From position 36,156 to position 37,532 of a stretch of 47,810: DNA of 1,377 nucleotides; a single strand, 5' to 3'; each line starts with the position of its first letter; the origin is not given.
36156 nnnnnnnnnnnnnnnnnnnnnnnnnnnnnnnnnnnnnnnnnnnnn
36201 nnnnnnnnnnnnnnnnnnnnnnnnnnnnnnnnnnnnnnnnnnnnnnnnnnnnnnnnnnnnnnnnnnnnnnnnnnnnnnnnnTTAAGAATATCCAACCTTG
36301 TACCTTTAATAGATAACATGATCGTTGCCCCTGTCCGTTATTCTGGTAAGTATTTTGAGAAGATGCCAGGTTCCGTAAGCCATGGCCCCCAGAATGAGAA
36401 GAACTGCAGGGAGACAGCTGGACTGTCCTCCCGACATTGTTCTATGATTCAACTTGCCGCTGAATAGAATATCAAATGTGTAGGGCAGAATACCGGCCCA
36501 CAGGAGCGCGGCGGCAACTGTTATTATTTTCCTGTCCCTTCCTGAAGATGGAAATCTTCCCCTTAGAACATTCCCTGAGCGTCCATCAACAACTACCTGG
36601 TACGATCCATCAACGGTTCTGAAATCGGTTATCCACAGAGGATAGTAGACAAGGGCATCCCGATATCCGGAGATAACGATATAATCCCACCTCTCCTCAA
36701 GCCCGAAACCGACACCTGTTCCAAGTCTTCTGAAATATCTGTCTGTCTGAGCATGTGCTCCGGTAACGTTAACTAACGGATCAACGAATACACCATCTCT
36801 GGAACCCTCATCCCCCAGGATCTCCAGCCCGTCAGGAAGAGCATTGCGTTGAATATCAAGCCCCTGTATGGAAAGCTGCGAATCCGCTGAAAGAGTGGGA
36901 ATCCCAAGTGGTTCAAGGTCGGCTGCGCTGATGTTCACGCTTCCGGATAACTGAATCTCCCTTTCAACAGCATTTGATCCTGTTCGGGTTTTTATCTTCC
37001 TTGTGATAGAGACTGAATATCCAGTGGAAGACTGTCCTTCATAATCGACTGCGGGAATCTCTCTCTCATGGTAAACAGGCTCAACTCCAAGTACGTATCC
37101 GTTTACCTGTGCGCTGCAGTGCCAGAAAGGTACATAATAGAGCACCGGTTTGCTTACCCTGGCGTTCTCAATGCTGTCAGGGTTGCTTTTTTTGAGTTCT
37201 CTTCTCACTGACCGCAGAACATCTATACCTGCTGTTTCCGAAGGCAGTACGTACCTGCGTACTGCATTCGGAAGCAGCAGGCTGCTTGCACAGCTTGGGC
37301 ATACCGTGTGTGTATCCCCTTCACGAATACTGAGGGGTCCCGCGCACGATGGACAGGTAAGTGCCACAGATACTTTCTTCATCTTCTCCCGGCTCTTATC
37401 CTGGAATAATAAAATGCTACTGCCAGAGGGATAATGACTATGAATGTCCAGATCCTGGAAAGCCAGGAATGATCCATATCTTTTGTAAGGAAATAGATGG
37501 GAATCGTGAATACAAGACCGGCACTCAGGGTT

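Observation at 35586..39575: Uncharacterised four-gene cassette: His-less PAS/HATPase pseudo-kinase plus three paralogous zinc-ribbon proteins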

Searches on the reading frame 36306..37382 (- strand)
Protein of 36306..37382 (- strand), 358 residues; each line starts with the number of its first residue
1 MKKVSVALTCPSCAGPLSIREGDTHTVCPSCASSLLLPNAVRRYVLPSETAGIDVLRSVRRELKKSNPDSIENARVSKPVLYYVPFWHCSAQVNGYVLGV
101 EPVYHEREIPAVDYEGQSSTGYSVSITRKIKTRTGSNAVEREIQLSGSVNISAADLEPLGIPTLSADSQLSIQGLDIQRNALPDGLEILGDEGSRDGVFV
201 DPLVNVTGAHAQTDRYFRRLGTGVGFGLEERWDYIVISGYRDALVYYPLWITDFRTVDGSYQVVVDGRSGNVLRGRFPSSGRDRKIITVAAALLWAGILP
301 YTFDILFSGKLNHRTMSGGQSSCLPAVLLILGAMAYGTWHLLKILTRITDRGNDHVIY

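Call 3: search_protein_families(library=pfam, proteins=[window:36306-37382:-], max_evalue=1)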
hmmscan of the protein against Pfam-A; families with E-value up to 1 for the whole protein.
window:36306-37382:- (358 aa): 8 families
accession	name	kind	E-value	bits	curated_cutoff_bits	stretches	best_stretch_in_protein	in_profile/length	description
PF23547.1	Zn_ribbon_FGT1_1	-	0.0043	17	27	1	8-38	3-33/35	FORGETTER1 first zinc ribbon domain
PF09297.16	Zn_ribbon_NUD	-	0.017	15.3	24.8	1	10-32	6-28/32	NADH pyrophosphatase zinc ribbon domain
PF25164.1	CoiA_N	-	0.082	12.9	26.3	0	7-24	17-34/50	Competence protein CoiA, N-terminal domain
PF01396.24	Zn_ribbon_Top1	-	0.096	12.9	32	0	9-22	3-16/39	Topoisomerase DNA binding C4 zinc finger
PF06677.18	Auto_anti-p27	-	0.18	12.3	24.1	1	9-31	17-39/40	Sjogren's syndrome/scleroderma autoantigen 1 (Autoantigen p27)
PF08271.17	Zn_Ribbon_TF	-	0.43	10.6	29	1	9-33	2-27/43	TFIIB zinc-binding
PF03119.21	DNA_ligase_ZBD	-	0.58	10.5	25.8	0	9-29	1-21/27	NAD-dependent DNA ligase C4 zinc finger domain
PF23548.1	Zn_ribbon_FGT1_2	-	0.79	9.8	27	0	7-35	2-30/35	FORGETTER1 second zinc ribbon domain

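Call 4: search_protein_families(library=ncbifam, proteins=[window:36306-37382:-], max_evalue=1)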
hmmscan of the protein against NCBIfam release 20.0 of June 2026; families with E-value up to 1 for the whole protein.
window:36306-37382:- (358 aa): 2 families
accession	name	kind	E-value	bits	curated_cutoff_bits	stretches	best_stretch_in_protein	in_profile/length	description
NF011481.0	PRK14890.1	equivalog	0.15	12.1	61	1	8-34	10-36/61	putative Zn-ribbon RNA-binding protein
NF046080.1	PID_CTERM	domain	0.21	11.5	26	1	326-343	7-24/25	PID-CTERM protein-sorting domain-containing protein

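Call 8: search_protein_families(library=padloc, proteins=[window:36306-37382:-], max_evalue=1)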
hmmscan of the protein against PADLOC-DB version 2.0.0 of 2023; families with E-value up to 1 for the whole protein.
window:36306-37382:- (358 aa): 1 family
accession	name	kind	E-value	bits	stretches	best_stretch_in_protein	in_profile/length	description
PDLC04162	HEC-08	-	0.056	10.5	1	3-34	239-270/358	-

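Call 9: search_protein_families(library=phrogs, proteins=[window:36306-37382:-], max_evalue=1)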
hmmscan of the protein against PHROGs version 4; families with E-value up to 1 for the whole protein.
window:36306-37382:- (358 aa): 4 families
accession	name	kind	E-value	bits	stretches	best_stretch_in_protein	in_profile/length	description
phrog_9188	-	unknown function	0.0048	18.1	1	3-34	34-63/70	-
phrog_4875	-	unknown function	0.038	15.1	1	5-37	10-42/77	-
phrog_26325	-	unknown function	0.2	13.1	1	52-84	20-54/89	-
phrog_6422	-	moron, auxiliary metabolic gene and host takeover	0.38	12.2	1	2-34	2-39/120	Lar-like restriction alleviation protein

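Call 10: find_homologous_proteins(query=window:36306-37382:-)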
Query window:36306-37382:- (358 aa): 102 proteins with E <= 0.001 among 6383 candidates.
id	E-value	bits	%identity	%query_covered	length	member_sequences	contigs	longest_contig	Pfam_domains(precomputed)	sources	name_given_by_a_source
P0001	1.2e-237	806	99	100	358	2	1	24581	-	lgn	-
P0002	7.0e-207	705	85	100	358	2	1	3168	-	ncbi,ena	-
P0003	2.0e-204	696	85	100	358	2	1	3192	-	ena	-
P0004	3.0e-204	696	85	100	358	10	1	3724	-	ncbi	-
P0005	4.8e-203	692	85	100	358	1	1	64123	-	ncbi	-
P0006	5.7e-202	688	85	100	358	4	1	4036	-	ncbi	-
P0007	4.0e-199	679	84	100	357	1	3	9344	-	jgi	-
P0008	7.3e-194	662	81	100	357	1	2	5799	-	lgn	-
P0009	2.1e-191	654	79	100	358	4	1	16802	-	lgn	-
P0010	3.2e-191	653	80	100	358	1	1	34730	-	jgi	-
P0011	1.9e-188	644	79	100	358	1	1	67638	-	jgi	jgi:predicted RNA-binding Zn-ribbon protein involved in translation (DUF1610 family)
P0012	3.2e-188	643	79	100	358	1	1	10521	-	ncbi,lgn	-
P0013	1.5e-187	641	78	100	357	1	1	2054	-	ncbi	-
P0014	5.3e-187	639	78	100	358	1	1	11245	-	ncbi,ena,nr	ncbi:MAG: hypothetical protein K8S24_08865 [Candidatus Aegiribacteria sp.]|nr:hypothetical protein [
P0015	1.0e-186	638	78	100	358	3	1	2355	-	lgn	-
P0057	2.8e-106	374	49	97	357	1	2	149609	-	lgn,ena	-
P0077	2.1e-63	233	39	81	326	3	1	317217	-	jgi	jgi:hypothetical protein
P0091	2.5e-12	65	24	92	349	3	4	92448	-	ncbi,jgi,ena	-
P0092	2.6e-12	64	25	82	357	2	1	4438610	-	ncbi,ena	-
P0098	3.5e-11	61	25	84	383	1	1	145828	-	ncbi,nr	ncbi:MAG: hypothetical protein IPL53_11805 [Ignavibacteria bacterium]|nr:hypothetical protein [Ignav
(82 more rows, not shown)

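Call 12: find_encoding_contigs(protein=P0092, flank=8000, max_places=3)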
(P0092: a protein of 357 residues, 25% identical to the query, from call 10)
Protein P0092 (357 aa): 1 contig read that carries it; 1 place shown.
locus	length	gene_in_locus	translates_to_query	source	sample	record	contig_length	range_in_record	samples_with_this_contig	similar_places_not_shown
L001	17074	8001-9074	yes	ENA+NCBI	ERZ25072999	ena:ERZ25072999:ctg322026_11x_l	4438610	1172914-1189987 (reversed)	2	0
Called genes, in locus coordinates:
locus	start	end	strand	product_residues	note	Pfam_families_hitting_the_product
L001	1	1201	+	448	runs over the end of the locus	-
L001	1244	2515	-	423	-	PF04188:Mannosyl_trans2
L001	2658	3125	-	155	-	-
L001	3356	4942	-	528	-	PF11028:TMEM260_N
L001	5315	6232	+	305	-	-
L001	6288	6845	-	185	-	PF08207:EFP_N, PF01132:EFP, PF09285:Elong-fact-P_C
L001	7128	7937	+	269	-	-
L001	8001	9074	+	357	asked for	-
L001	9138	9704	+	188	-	-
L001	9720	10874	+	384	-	PF00583:Acetyltransf_1 (faint)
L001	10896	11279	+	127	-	PF01042:Ribonuc_L-PSP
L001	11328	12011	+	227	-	PF00072:Response_reg, PF00486:Trans_reg_C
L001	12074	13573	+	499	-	PF26769:HAMP_PhoQ (faint), PF00672:HAMP, PF00512:HisKA, PF02518:HATPase_c, PF13589:HATPase_c_3 (weak)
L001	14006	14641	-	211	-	PF00293:NUDIX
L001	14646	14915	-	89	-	PF05402:PqqD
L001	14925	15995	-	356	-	PF14907:NTP_transf_5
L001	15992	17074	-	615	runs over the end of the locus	PF00005:ABC_tran, PF13304:AAA_21 (faint)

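Call 13: find_encoding_contigs(protein=P0098, flank=8000, max_places=3)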
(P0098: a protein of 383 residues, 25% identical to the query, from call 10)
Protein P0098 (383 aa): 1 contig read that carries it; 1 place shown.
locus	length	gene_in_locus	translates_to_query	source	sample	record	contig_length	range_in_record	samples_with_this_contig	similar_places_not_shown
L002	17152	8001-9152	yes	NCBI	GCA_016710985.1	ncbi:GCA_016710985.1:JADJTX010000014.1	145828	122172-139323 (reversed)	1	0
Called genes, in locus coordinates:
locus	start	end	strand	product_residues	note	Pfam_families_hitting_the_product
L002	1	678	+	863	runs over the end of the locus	PF01624:MutS_I, PF05188:MutS_II, PF05192:MutS_III, PF05190:MutS_IV, PF00488:MutS_V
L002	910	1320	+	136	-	PF13366:PDDEXK_3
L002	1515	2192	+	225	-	-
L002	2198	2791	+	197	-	-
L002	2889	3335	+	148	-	PF06210:DUF1003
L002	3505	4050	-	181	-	PF03413:PepSY (faint)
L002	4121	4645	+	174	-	-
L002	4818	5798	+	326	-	PF13421:Band_7_1, PF01145:Band_7, PF09851:SHOCT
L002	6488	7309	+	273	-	-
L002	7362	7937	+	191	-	PF05685:Uma2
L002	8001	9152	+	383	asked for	-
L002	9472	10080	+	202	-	-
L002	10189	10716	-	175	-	PF07609:DUF1572, PF12867:DinB_2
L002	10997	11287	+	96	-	PF10387:DUF2442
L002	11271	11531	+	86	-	PF13711:DUF4160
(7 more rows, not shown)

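Call 19: find_encoding_contigs(protein=P0077, flank=7000, max_places=2)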
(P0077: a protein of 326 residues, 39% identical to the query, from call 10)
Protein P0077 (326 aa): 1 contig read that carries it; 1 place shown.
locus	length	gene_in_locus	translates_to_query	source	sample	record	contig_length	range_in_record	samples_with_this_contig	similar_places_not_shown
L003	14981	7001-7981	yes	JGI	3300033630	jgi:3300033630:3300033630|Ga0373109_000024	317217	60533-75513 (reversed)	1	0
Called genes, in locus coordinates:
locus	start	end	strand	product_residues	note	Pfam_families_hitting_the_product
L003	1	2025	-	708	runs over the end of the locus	PF17391:Urocanase_N, PF01175:Urocanase, PF17392:Urocanase_C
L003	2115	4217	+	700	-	PF00246:Peptidase_M14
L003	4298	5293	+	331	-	PF01075:Glyco_transf_9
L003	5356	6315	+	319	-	PF04230:PS_pyruv_trans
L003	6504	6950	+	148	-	-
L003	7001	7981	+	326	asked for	-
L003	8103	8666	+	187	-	-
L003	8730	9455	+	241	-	PF20772:TACO1_YebC_N, PF01709:Transcrip_reg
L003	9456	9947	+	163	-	PF02075:RuvC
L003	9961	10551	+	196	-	PF14520:HHH_5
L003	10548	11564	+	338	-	PF05496:RuvB_N, PF13191:AAA_16 (faint), PF00004:AAA, PF07728:AAA_5 (weak), PF17864:AAA_lid_4, PF05491:WHD_RuvB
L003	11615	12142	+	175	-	PF02677:QueH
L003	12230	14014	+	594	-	PF01839:FG-GAP (faint), PF13517:FG-GAP_3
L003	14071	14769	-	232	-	PF00535:Glycos_transf_2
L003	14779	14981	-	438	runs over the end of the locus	PF02310:B12-binding, PF04055:Radical_SAM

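Call 20: find_encoding_contigs(protein=P0057, flank=7000, max_places=2)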
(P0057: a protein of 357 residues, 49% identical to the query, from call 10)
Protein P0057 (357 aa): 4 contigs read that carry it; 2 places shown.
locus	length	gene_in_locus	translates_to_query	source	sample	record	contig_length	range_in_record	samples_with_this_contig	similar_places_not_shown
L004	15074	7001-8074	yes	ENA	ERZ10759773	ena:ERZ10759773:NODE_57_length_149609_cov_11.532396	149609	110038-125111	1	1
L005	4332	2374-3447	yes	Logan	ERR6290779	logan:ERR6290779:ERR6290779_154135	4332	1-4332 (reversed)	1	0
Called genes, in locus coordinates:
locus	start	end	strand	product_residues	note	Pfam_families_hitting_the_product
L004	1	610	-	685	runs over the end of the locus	PF17391:Urocanase_N, PF01175:Urocanase, PF17392:Urocanase_C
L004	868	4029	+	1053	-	PF01590:GAF, PF00989:PAS, PF08448:PAS_4, PF13188:PAS_8, PF13426:PAS_9, PF08448:PAS_4, PF13426:PAS_9, PF00512:HisKA, +5 more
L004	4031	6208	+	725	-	PF00246:Peptidase_M14, PF18962:Por_Secre_tail (weak)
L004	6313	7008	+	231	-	-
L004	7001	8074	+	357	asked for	-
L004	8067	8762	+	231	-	-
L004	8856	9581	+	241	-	PF20772:TACO1_YebC_N, PF01709:Transcrip_reg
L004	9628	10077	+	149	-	PF02075:RuvC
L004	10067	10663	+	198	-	PF01330:RuvA_N (faint), PF14520:HHH_5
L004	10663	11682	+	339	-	PF05496:RuvB_N, PF01078:Mg_chelatase (faint), PF00004:AAA, PF07728:AAA_5 (weak), PF17864:AAA_lid_4, PF05491:WHD_RuvB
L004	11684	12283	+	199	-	PF02677:QueH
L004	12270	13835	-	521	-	PF13231:PMT_2 (weak)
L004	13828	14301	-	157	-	PF01948:PyrI, PF02748:PyrI_C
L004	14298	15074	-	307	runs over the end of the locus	PF02729:OTCace_N, PF00185:OTCace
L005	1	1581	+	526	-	?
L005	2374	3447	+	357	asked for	-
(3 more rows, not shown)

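Call 21: find_encoding_contigs(protein=P0091, flank=7000, max_places=3)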
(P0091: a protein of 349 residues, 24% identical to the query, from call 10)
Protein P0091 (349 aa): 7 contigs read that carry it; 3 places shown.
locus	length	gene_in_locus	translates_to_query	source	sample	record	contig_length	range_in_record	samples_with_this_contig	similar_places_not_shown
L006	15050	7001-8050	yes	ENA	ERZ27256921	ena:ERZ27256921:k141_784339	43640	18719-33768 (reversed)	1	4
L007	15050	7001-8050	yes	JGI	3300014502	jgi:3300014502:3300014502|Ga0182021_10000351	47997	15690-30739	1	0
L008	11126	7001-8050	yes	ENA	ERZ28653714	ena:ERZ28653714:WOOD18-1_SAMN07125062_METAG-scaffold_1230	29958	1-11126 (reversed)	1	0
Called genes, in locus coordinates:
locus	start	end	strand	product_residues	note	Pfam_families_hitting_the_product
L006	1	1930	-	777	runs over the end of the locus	PF02085:Cytochrom_CIII (faint), PF09699:Paired_CXXCH_1 (faint), PF14522:Cytochrome_C7 (faint), PF14537:Cytochrom_c3_2 (faint)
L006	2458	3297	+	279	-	PF01555:N6_N4_Mtase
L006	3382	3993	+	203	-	-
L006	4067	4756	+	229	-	PF00072:Response_reg, PF00486:Trans_reg_C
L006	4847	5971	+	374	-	PF00672:HAMP, PF00512:HisKA, PF02518:HATPase_c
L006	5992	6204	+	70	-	-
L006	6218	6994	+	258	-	-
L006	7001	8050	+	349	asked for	-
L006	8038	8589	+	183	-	-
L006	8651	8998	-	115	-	PF02452:PemK_toxin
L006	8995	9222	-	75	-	PF10047:DUF2281 (weak)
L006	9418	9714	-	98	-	PF01909:NTP_transf_2, PF18765:Polbeta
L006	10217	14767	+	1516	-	PF02415:Chlam_PMP (faint), PF00801:PKD (faint), PF22544:HYDIN_VesB_CFA65-like_Ig (faint), PF18911:PKD_4 (faint), PF25549:DUF7927 (faint)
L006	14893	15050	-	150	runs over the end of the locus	PF04255:DUF433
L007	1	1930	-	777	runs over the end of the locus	PF02085:Cytochrom_CIII (faint), PF09699:Paired_CXXCH_1 (faint), PF14522:Cytochrome_C7 (faint), PF14537:Cytochrom_c3_2 (faint)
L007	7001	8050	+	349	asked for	-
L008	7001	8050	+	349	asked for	-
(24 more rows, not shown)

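Call 27: search_solved_structures(query=A1, max_evalue=10, show_alignments=2)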
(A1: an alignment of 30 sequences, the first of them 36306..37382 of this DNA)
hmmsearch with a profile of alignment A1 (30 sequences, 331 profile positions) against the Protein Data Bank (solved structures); distinct sequences matched with E-value up to 10: 27.
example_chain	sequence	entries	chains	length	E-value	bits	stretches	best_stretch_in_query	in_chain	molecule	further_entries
9egv_A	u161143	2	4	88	0.01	18.4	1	5-37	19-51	RanBP-type and C3HC4-type zinc finger-containing protein 1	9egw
8eaz_A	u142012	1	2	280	0.12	14.9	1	5-37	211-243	RanBP-type and C3HC4-type zinc finger-containing protein 1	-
6sw9_C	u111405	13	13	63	0.18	14.3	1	10-40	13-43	Zn-ribbon RNA-binding protein involved in translation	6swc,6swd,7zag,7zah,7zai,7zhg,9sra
5xyi_b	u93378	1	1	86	0.19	14.3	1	5-40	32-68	40S ribosomal protein S27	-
8hil_L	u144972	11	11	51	0.24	14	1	4-46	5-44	DNA-directed RNA polymerases II, IV and V subunit 12 | DNA-directed RNA polymerase II, IV and V subunit 12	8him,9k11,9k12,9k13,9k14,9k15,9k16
4qiw_P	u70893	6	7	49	0.29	13.7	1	10-40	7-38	DNA-directed RNA polymerase subunit P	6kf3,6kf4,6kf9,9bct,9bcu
3wwl_A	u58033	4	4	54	0.31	13.6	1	10-39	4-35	Alpha-aminoadipate carrier protein LysW | OrfF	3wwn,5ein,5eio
3j0k_L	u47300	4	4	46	0.4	13.2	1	10-43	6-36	DNA-directed RNA polymerases I, II, and III 7.7 kDa polypeptide | DNA-DIRECTED RNA POLYMERASES I, II, AND III SUBUNIT RPABC4, RPB12 | DNA-directed RNA polymeras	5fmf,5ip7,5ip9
5k2m_E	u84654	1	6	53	0.47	13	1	9-38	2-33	Probable lysine biosynthesis protein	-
5fj8_I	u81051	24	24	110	0.52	12.9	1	11-50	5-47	DNA-DIRECTED RNA POLYMERASE III SUBUNIT RPC10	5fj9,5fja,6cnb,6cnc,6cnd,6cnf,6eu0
7eu0_L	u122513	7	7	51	0.52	12.8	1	8-46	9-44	DNA-directed RNA polymerases II, IV and V subunit 12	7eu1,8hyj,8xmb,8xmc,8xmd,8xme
7a6h_I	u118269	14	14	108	0.62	12.6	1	9-57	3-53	DNA-directed RNA polymerase III subunit RPC10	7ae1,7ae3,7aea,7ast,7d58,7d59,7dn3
2nb9_A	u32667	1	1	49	0.64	12.5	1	9-39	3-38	Uncharacterized protein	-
1i3q_L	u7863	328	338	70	0.66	12.5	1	10-40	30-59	DNA-DIRECTED RNA POLYMERASE II 7.7KD POLYPEPTIDE | DNA-directed RNA polymerase II, chain RPB12 | DNA-directed RNA polymerases I, II, and III 7.7 kDa polypeptide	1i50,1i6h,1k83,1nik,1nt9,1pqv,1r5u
9fhl_W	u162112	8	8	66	0.68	12.5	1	6-40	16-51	Small ribosomal subunit protein eS27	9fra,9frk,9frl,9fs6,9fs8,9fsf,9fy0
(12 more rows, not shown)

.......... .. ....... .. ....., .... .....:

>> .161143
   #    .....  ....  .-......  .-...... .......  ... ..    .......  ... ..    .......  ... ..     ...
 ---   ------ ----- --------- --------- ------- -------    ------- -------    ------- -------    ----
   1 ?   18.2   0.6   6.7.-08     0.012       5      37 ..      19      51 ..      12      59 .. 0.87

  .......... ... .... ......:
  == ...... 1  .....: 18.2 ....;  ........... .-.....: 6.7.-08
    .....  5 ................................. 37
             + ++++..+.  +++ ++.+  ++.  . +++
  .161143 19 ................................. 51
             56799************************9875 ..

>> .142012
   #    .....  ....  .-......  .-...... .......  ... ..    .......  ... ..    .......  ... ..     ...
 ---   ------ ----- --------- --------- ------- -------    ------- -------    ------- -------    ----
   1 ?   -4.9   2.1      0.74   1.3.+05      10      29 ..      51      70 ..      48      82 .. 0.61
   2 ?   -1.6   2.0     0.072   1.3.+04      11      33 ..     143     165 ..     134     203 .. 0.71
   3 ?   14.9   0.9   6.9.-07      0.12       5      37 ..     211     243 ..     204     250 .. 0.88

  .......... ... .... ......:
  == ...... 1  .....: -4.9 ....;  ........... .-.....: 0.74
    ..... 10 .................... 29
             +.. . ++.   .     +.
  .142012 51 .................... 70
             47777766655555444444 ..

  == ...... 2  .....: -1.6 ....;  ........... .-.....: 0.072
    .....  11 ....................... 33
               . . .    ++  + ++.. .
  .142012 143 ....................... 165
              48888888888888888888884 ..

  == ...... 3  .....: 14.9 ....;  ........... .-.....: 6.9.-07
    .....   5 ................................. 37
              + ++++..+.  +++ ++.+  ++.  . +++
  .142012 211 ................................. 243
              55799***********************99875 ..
